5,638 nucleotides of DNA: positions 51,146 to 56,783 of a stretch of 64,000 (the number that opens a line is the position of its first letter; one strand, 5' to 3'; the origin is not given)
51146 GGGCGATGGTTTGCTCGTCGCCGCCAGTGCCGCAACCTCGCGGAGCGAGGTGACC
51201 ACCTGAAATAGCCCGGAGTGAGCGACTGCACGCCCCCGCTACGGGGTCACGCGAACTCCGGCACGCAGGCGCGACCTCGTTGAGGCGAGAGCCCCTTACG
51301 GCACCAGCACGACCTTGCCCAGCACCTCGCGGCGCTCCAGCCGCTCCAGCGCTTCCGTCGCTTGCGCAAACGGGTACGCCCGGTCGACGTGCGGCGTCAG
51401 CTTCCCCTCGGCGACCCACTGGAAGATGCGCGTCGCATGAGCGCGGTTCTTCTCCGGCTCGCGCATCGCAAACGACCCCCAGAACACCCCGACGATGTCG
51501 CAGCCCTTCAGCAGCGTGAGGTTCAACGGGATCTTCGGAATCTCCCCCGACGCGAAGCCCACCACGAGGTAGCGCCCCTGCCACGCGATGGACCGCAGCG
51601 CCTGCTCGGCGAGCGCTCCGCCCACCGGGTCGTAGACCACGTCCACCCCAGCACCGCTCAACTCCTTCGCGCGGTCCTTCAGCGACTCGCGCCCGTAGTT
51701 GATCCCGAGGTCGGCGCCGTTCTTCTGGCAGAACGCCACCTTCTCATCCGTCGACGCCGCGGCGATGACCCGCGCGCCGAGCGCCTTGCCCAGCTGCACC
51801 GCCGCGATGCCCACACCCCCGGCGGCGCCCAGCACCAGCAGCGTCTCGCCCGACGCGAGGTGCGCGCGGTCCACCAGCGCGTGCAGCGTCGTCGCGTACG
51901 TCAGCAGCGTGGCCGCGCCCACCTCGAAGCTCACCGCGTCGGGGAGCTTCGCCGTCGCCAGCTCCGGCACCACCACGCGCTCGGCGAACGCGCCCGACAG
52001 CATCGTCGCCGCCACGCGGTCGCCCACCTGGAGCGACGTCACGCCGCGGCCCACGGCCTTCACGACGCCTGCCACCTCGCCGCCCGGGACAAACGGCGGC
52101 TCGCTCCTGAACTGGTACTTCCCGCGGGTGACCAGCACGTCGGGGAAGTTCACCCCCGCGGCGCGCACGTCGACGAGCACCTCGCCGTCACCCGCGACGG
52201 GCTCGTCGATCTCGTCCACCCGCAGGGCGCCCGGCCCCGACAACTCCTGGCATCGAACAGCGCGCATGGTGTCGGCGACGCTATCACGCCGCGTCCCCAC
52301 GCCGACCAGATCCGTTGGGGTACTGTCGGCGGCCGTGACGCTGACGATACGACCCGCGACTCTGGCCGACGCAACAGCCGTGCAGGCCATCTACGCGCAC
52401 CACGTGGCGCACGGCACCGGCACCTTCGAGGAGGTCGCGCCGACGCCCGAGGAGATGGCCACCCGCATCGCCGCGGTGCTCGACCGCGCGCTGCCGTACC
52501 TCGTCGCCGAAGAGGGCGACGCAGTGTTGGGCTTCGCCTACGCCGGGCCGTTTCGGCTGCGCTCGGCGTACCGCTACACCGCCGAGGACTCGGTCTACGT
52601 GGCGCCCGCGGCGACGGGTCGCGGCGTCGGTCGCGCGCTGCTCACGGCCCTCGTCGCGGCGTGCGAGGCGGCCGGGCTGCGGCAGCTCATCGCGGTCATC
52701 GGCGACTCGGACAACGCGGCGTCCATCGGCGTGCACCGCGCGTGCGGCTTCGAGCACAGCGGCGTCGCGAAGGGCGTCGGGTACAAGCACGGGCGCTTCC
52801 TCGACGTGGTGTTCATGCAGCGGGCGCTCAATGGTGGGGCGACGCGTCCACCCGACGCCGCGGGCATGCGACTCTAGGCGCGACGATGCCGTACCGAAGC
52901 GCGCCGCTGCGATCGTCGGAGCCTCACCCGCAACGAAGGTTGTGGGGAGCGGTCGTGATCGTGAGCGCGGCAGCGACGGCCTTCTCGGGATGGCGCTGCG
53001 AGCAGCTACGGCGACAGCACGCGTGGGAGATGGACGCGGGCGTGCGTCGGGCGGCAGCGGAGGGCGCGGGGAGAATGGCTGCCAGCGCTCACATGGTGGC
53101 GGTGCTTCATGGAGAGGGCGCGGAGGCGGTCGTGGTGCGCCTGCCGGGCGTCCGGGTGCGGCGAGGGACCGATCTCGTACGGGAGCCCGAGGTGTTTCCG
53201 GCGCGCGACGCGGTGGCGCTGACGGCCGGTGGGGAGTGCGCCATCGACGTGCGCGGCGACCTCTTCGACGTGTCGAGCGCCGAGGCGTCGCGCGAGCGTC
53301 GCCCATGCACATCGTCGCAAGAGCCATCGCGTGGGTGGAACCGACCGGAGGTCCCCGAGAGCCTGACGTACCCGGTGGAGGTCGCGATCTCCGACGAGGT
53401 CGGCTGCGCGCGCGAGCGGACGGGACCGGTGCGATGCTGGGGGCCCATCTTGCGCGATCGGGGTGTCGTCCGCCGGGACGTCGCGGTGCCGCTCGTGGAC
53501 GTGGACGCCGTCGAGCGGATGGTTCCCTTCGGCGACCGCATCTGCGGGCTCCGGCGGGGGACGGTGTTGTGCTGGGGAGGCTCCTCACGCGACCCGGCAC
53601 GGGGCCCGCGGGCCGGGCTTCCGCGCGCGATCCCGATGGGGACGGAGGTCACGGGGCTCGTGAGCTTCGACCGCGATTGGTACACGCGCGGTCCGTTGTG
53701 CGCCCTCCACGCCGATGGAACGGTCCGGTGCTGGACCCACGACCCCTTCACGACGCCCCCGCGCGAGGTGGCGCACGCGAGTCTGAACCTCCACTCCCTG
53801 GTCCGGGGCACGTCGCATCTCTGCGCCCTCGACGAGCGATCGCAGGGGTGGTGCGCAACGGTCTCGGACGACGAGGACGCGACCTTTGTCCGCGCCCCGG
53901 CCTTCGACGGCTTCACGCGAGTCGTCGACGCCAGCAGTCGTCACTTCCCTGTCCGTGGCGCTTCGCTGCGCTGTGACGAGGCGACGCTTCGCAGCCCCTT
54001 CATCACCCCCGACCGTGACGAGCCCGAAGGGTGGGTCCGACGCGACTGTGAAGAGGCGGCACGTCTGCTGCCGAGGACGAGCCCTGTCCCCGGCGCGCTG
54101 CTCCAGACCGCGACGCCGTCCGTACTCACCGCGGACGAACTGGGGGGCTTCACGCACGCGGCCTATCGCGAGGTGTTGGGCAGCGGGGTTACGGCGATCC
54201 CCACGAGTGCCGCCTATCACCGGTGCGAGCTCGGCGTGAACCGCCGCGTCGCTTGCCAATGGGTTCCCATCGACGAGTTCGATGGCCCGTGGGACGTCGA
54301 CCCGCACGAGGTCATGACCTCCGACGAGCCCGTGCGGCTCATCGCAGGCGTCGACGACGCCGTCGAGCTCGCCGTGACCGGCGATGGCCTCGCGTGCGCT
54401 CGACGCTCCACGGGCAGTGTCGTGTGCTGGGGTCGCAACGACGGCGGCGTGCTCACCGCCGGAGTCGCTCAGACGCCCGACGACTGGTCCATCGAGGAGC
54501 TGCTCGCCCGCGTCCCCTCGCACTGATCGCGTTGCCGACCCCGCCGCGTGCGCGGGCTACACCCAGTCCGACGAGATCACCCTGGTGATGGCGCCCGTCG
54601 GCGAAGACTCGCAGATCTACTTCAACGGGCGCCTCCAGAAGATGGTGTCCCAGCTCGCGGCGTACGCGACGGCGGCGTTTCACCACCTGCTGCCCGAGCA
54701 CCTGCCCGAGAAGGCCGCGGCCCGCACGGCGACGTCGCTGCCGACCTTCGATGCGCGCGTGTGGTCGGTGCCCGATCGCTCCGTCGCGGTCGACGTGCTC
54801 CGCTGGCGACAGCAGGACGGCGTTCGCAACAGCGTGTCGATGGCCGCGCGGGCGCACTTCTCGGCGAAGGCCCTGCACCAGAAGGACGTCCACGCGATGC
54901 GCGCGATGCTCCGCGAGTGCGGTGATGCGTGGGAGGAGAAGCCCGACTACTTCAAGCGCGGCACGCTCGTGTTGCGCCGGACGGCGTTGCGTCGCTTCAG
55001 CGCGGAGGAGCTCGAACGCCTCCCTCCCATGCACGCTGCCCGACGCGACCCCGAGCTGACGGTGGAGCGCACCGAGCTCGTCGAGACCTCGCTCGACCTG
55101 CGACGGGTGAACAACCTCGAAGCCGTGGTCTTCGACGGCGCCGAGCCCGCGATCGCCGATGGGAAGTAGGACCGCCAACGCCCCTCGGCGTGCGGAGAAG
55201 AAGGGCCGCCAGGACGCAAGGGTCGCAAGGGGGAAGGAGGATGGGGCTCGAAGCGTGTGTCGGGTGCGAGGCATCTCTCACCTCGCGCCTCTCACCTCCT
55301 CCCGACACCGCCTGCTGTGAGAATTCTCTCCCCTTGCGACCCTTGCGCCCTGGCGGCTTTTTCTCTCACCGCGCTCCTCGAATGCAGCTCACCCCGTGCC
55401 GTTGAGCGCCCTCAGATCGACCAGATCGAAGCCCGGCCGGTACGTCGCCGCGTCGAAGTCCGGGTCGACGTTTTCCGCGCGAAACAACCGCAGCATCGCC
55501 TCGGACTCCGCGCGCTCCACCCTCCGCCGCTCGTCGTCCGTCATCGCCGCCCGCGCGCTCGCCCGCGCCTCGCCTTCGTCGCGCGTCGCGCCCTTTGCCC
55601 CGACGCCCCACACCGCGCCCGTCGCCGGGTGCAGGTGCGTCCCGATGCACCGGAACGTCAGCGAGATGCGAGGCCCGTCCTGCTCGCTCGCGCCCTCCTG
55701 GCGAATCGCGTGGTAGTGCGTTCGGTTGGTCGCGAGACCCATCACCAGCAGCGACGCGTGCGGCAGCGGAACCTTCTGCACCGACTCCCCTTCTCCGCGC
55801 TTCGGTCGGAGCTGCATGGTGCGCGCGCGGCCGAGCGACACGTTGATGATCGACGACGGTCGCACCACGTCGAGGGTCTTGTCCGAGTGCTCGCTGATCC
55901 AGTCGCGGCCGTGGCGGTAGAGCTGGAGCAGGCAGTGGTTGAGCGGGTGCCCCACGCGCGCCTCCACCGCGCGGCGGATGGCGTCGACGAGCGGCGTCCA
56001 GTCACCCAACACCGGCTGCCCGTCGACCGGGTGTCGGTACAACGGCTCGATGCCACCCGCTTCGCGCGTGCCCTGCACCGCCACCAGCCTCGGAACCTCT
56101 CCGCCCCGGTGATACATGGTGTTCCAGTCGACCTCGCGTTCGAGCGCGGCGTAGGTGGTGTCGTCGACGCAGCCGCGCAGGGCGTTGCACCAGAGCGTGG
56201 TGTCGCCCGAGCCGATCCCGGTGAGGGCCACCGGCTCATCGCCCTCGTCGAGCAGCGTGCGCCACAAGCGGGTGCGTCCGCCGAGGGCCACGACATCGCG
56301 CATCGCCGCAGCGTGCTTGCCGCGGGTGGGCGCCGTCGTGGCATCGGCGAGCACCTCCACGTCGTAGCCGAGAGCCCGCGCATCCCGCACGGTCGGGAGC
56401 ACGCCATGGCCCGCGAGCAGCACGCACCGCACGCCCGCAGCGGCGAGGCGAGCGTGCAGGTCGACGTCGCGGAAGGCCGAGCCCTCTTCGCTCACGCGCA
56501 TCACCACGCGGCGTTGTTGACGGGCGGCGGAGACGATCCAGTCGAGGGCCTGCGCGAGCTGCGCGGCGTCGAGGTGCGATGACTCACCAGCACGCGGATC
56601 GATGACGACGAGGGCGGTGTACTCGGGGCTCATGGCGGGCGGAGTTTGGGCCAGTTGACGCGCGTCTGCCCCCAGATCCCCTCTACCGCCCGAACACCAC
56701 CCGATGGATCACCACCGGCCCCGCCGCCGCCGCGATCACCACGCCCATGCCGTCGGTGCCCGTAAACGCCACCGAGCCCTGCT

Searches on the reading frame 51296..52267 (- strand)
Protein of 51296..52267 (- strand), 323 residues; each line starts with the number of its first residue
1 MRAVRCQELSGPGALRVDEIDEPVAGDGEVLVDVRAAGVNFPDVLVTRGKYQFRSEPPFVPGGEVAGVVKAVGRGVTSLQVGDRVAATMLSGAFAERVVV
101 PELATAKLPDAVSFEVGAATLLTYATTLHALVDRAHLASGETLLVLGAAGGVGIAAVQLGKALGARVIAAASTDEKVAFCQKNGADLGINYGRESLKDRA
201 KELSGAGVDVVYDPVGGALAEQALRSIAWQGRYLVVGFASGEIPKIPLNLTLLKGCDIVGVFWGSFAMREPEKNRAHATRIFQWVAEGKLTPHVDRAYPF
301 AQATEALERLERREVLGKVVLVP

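Call 10: find_encoding_contigs(protein=window:51296-52267:-, flank=6000, max_places=10)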
Protein window:51296-52267:- (323 aa): no gene with exactly this product is on record in the collection.

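Call 58: search_protein_families(library=pfam, proteins=[window:51296-52267:-], max_evalue=0.001)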
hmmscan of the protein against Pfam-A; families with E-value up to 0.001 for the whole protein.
window:51296-52267:- (323 aa): 3 families
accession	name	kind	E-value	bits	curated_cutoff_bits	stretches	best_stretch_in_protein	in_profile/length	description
PF00107.32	ADH_zinc_N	-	5.2e-28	98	31.8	1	151-267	1-117/129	Zinc-binding dehydrogenase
PF13602.12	ADH_zinc_N_2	-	5.2e-23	82.9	27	1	184-321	2-134/134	Zinc-binding dehydrogenase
PF08240.17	ADH_N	-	1.4e-18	67.4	23.5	1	26-110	1-104/104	Alcohol dehydrogenase GroES-like domain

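Call 65: find_homologous_proteins(query=window:51296-52267:-, max_evalue=1e-100)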
Query window:51296-52267:- (323 aa): 5828 proteins with E <= 1e-100 among 8000 candidates; the best 120 are listed.
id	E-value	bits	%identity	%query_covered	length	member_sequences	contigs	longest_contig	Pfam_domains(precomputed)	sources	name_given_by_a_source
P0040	4.9e-196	668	96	100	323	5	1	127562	PF00107.33,PF13602.13,PF08240.18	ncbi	-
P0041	2.6e-183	627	91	100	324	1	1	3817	PF00107.33,PF13602.13,PF08240.18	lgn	-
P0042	8.0e-182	622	89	100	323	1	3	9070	PF00107.33,PF13602.13,PF08240.18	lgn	-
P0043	5.1e-173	593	85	100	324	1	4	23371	PF00107.33,PF13602.13,PF08240.18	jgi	jgi:NADPH2:quinone reductase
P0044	1.5e-172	591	85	100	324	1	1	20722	PF00107.33,PF13602.13,PF08240.18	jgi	jgi:NADPH2:quinone reductase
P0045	4.6e-172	590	85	100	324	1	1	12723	PF00107.33,PF13602.13,PF08240.18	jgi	jgi:NADPH2:quinone reductase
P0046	1.3e-167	575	85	100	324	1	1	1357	PF00107.33,PF13602.13,PF08240.18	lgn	-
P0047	1.6e-167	575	82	100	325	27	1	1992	PF00107.33,PF13602.13,PF08240.18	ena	-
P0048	2.4e-166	571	82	100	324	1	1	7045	PF00107.33,PF13602.13,PF08240.18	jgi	jgi:NADPH2:quinone reductase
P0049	3.9e-166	570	82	100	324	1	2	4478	PF00107.33,PF13602.13,PF08240.18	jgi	jgi:NADPH2:quinone reductase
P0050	9.8e-165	565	82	100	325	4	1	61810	PF00107.33,PF13602.13,PF08240.18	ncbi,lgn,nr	ncbi:MAG: NADPH:quinone oxidoreductase family protein [Myxococcaceae bacterium]|nr:MAG: NADPH:quinon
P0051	1.1e-164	565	82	100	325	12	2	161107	PF00107.33,PF13602.13,PF08240.18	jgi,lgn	-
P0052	1.2e-163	562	82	100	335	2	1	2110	PF00107.33,PF13602.13,PF08240.18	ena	-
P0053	4.8e-160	550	78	100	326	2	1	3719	PF00107.33,PF13602.13,PF08240.18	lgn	-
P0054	2.7e-159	548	78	100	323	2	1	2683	PF00107.33,PF13602.13,PF08240.18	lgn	-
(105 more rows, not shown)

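Call 66: find_encoding_contigs(protein=P0041, flank=4000, max_places=4)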
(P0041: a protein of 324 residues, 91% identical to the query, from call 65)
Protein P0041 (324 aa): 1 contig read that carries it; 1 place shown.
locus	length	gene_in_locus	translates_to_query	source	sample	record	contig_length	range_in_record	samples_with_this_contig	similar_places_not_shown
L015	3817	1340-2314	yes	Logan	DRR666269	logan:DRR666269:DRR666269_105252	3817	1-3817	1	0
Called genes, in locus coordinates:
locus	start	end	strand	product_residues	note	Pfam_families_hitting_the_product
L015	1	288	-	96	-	?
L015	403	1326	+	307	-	PF13813:MBOAT_2 (faint)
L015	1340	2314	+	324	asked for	PF08240:ADH_N, PF00107:ADH_zinc_N, PF13602:ADH_zinc_N_2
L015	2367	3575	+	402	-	PF13103:TonB_2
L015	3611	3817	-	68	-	?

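Call 67: find_encoding_contigs(protein=P0043, flank=3000, max_places=4)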
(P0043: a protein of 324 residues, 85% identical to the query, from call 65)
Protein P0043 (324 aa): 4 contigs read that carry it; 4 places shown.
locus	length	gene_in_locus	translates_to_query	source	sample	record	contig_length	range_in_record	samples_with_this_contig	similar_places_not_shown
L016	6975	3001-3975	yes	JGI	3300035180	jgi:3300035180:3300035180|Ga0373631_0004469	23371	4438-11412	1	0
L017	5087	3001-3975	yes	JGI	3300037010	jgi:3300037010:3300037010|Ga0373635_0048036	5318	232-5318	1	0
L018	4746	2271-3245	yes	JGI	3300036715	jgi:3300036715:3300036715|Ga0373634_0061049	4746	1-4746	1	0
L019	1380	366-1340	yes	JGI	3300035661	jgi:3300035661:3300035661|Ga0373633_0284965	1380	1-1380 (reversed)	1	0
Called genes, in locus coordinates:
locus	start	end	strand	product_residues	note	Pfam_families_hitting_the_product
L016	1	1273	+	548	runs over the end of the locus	PF25384:Alsin_RLD (faint), PF25390:WD40_RLD, PF13540:RCC1_2, PF00415:RCC1, PF13540:RCC1_2, PF00415:RCC1, PF25390:WD40_RLD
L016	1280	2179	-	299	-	PF00149:Metallophos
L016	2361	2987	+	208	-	-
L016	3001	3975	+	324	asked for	PF08240:ADH_N, PF00107:ADH_zinc_N, PF13602:ADH_zinc_N_2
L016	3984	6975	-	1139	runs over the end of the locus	PF08487:VIT, PF13519:VWA_2 (weak), PF13768:VWA_3 (faint)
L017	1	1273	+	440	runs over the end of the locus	PF25384:Alsin_RLD (faint), PF25390:WD40_RLD, PF13540:RCC1_2, PF00415:RCC1, PF13540:RCC1_2, PF00415:RCC1 (weak), PF25390:WD40_RLD, PF00415:RCC1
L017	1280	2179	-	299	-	PF00149:Metallophos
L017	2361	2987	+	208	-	-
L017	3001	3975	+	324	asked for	PF08240:ADH_N, PF00107:ADH_zinc_N, PF13602:ADH_zinc_N_2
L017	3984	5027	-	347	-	PF13432:TPR_16 (faint)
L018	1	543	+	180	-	?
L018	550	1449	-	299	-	PF00149:Metallophos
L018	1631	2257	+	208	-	-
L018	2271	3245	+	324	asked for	PF08240:ADH_N, PF00107:ADH_zinc_N, PF13602:ADH_zinc_N_2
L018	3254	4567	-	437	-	PF13432:TPR_16 (faint)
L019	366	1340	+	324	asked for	PF08240:ADH_N, PF00107:ADH_zinc_N, PF13602:ADH_zinc_N_2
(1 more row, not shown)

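Call 77: list_cluster_members(proteins=[P0040, P0002])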
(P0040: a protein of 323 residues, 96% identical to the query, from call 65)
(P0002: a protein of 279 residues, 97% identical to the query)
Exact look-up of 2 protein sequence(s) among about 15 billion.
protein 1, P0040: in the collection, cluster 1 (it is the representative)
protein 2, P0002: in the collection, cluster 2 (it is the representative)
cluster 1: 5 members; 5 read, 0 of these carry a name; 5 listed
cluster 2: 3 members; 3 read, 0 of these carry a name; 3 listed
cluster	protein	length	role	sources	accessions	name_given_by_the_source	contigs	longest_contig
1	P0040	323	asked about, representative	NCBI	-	-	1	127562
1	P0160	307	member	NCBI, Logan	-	-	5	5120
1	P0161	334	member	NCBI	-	-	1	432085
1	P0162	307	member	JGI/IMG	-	-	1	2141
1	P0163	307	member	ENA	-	-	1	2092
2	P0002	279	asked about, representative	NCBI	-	-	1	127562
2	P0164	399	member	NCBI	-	-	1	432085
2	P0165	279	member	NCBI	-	-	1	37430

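Call 78: find_encoding_contigs(protein=P0164, flank=5000, max_places=3)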
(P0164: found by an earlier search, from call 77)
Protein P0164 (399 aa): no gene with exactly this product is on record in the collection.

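Call 79: find_encoding_contigs(protein=P0165, flank=5000, max_places=3)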
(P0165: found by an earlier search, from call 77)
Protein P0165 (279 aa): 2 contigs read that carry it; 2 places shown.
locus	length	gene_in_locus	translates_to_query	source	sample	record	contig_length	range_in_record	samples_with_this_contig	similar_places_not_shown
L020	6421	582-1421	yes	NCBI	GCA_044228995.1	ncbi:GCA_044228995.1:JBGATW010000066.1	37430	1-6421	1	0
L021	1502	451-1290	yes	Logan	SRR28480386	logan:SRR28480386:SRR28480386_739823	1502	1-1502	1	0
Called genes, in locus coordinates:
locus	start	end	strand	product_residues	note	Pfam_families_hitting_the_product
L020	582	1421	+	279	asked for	PF13103:TonB_2 (weak)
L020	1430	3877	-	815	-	PF13493:DUF4118, PF00989:PAS, PF08448:PAS_4, PF01590:GAF, PF13185:GAF_2, PF00512:HisKA, PF02518:HATPase_c, PF00072:Response_reg, +3 more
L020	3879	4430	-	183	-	PF07348:Syd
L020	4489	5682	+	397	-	PF02129:Peptidase_S15 (faint)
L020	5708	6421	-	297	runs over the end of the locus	-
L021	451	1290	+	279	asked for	PF13103:TonB_2 (weak)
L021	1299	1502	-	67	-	?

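Call 80: find_encoding_contigs(protein=P0160, flank=5000, max_places=6)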
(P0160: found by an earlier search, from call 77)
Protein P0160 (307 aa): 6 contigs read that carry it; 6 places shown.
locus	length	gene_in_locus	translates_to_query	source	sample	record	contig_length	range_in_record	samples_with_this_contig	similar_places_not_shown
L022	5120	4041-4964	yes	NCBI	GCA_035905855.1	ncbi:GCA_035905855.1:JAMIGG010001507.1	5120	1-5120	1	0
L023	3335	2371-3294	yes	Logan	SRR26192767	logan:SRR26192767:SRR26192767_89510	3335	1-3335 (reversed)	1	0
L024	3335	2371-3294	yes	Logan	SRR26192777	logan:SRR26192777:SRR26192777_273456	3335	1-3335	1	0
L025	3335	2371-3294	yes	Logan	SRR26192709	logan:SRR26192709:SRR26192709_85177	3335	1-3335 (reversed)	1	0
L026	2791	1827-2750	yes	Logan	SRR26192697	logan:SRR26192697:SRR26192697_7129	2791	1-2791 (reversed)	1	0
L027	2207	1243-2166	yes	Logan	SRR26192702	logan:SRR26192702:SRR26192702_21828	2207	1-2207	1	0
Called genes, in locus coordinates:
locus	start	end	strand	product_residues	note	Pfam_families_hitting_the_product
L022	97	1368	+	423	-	PF00857:Isochorismatase, PF13532:2OG-FeII_Oxy_2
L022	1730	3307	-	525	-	-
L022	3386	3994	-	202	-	PF13302:Acetyltransf_3, PF13420:Acetyltransf_4, PF00583:Acetyltransf_1, PF13673:Acetyltransf_10 (weak), PF13508:Acetyltransf_7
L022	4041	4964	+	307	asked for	PF08240:ADH_N, PF00107:ADH_zinc_N, PF13602:ADH_zinc_N_2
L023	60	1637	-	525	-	-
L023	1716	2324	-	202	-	PF13302:Acetyltransf_3, PF13420:Acetyltransf_4, PF00583:Acetyltransf_1, PF13673:Acetyltransf_10 (weak), PF13508:Acetyltransf_7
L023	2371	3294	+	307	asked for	PF08240:ADH_N, PF00107:ADH_zinc_N, PF13602:ADH_zinc_N_2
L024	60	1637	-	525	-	-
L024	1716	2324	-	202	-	PF13302:Acetyltransf_3, PF13420:Acetyltransf_4, PF00583:Acetyltransf_1, PF13673:Acetyltransf_10 (weak), PF13508:Acetyltransf_7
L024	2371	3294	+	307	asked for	PF08240:ADH_N, PF00107:ADH_zinc_N, PF13602:ADH_zinc_N_2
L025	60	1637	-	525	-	-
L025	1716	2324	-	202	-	PF13302:Acetyltransf_3, PF13420:Acetyltransf_4, PF00583:Acetyltransf_1, PF13673:Acetyltransf_10 (weak), PF13508:Acetyltransf_7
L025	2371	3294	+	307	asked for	PF08240:ADH_N, PF00107:ADH_zinc_N, PF13602:ADH_zinc_N_2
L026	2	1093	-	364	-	?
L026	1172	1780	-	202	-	PF13302:Acetyltransf_3, PF13420:Acetyltransf_4, PF00583:Acetyltransf_1, PF13673:Acetyltransf_10 (weak), PF13508:Acetyltransf_7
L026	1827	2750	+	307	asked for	PF08240:ADH_N, PF00107:ADH_zinc_N, PF13602:ADH_zinc_N_2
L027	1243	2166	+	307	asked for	PF08240:ADH_N, PF00107:ADH_zinc_N, PF13602:ADH_zinc_N_2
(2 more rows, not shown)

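Call 82: find_encoding_contigs(protein=P0161, flank=6000, max_places=3)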
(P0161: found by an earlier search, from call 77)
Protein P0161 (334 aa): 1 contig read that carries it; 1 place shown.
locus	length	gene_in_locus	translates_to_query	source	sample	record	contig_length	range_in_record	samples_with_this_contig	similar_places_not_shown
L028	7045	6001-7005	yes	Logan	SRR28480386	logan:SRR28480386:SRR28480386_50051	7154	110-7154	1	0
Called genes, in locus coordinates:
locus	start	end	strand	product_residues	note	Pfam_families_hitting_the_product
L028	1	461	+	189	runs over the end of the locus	?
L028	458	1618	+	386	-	PF04885:Stig1 (weak)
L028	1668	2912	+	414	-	PF00857:Isochorismatase, PF13532:2OG-FeII_Oxy_2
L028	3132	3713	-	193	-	PF04446:Thg1 (weak)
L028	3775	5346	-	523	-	PF13540:RCC1_2 (faint)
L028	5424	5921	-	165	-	PF00583:Acetyltransf_1, PF13302:Acetyltransf_3 (weak), PF13420:Acetyltransf_4, PF13673:Acetyltransf_10 (weak), PF13508:Acetyltransf_7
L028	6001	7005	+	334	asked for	PF08240:ADH_N, PF00107:ADH_zinc_N, PF13602:ADH_zinc_N_2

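Call 86: find_encoding_contigs(protein=P0162, flank=3000, max_places=4)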
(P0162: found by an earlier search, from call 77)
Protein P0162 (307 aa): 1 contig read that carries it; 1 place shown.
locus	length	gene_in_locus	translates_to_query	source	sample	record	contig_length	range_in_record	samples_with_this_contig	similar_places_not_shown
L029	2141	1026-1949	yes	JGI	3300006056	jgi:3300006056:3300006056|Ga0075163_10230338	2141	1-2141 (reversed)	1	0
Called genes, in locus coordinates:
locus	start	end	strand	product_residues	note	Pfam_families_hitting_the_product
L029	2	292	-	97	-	?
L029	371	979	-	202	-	PF13302:Acetyltransf_3, PF13420:Acetyltransf_4, PF00583:Acetyltransf_1, PF13673:Acetyltransf_10 (weak), PF13508:Acetyltransf_7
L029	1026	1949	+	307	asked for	PF08240:ADH_N, PF00107:ADH_zinc_N, PF13602:ADH_zinc_N_2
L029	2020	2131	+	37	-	-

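Call 88: find_encoding_contigs(protein=P0163, flank=3000, max_places=4)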
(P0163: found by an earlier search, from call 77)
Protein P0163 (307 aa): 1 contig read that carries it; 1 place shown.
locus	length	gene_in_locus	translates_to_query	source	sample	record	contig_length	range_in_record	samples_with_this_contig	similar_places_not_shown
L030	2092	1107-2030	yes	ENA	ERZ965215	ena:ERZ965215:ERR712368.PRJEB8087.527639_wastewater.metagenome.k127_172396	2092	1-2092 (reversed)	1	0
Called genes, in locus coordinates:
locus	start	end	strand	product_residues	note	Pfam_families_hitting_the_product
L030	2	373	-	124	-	?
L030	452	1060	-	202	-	PF13302:Acetyltransf_3, PF13420:Acetyltransf_4, PF00583:Acetyltransf_1, PF13673:Acetyltransf_10 (weak), PF13508:Acetyltransf_7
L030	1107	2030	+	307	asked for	PF08240:ADH_N, PF00107:ADH_zinc_N, PF13602:ADH_zinc_N_2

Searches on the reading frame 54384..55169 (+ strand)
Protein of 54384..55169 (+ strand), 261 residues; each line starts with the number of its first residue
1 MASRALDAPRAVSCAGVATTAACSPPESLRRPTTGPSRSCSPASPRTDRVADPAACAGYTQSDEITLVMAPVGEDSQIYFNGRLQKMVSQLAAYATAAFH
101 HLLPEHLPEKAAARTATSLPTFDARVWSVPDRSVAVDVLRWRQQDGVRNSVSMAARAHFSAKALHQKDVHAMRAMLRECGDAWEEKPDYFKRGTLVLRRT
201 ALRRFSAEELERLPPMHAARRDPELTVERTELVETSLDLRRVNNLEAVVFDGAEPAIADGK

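Call 96: search_protein_families(library=pfam, proteins=[window:54384-55169:+], max_evalue=0.0001)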
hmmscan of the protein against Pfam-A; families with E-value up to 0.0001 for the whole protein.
window:54384-55169:+ (261 aa): 1 family
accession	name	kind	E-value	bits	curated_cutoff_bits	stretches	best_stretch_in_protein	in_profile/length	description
PF04446.17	Thg1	-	3.6e-12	46.8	29.2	1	55-130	63-130/130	tRNAHis guanylyltransferase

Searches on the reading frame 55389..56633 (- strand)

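Call 96: search_protein_families(library=pfam, proteins=[window:55389-56633:-], max_evalue=0.0001)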
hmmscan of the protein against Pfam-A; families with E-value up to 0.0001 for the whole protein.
window:55389-56633:- (414 aa): 2 families
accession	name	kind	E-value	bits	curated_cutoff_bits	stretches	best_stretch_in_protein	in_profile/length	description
PF13532.12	2OG-FeII_Oxy_2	-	8.3e-27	95.1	31.2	1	163-328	20-194/194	2OG-Fe(II) oxygenase superfamily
PF00857.26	Isochorismatase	-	2e-09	38.2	27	1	48-120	93-169/175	Isochorismatase domain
